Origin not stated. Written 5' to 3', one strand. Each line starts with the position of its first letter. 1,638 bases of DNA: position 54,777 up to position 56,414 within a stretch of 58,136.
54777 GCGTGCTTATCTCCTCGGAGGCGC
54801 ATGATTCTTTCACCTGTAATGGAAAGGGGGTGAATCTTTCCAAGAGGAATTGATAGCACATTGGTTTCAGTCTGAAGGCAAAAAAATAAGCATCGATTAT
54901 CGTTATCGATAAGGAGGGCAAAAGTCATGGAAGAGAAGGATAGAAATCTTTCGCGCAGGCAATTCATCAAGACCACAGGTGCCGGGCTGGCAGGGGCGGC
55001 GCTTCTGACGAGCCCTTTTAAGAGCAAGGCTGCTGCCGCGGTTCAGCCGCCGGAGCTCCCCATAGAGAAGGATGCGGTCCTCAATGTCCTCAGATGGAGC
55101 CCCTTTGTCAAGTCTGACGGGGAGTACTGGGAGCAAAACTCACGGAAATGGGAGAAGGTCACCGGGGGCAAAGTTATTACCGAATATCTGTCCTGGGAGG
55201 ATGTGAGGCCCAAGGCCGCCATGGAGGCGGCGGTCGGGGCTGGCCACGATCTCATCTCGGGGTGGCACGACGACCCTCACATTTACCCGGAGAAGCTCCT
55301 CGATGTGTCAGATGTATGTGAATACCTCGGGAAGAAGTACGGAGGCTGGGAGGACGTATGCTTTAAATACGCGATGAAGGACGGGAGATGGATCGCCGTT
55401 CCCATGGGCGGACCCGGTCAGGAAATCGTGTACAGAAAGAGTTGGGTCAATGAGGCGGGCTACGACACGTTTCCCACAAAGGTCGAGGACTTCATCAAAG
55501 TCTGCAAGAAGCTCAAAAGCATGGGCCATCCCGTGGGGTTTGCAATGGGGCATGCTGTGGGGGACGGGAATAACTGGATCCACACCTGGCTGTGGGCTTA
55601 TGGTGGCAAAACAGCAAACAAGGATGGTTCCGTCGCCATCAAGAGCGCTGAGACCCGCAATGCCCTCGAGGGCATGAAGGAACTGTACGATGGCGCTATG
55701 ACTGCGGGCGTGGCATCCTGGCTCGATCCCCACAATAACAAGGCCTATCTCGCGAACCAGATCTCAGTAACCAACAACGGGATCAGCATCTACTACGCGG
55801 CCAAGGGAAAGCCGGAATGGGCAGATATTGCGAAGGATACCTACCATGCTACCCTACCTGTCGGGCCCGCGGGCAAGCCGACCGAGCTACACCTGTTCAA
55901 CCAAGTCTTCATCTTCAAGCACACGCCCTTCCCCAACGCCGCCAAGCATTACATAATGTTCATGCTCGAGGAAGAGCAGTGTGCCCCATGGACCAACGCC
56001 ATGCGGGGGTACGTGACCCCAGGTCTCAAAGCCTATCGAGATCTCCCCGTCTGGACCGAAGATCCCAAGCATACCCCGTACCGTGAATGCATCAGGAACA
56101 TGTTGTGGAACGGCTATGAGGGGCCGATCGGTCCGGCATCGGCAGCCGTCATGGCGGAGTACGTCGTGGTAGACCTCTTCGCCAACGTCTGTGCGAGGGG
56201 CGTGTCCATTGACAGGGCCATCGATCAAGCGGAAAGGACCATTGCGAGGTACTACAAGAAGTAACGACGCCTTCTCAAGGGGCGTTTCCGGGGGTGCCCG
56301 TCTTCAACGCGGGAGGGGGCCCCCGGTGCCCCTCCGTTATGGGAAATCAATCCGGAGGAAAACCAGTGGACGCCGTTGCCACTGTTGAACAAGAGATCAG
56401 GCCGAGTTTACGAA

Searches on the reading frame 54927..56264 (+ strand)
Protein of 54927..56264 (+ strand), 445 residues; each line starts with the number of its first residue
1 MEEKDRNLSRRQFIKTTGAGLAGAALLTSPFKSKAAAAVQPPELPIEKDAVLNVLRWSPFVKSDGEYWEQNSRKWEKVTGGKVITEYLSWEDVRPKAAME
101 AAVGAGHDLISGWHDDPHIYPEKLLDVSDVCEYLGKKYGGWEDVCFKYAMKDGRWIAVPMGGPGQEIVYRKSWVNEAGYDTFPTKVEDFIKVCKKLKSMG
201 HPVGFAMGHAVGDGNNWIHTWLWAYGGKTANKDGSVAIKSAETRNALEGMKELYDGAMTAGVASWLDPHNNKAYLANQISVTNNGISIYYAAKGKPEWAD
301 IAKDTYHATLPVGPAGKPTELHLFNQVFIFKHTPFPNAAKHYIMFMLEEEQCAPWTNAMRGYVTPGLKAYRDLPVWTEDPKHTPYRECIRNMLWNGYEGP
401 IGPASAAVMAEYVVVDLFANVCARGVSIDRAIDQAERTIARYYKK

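Call 67: search_protein_families(library=pfam, proteins=[window:54927-56264:+])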
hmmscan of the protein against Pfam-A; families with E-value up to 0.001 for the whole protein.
window:54927-56264:+ (445 aa): 2 families
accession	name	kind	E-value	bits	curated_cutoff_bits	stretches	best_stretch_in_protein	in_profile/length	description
PF01547.30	SBP_bac_1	-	8.2e-16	59.3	26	1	65-351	7-305/307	Bacterial extracellular solute-binding protein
PF10518.14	TAT_signal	-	0.0001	22.5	22.7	1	7-26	1-20/21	TAT (twin-arginine translocation) pathway signal sequence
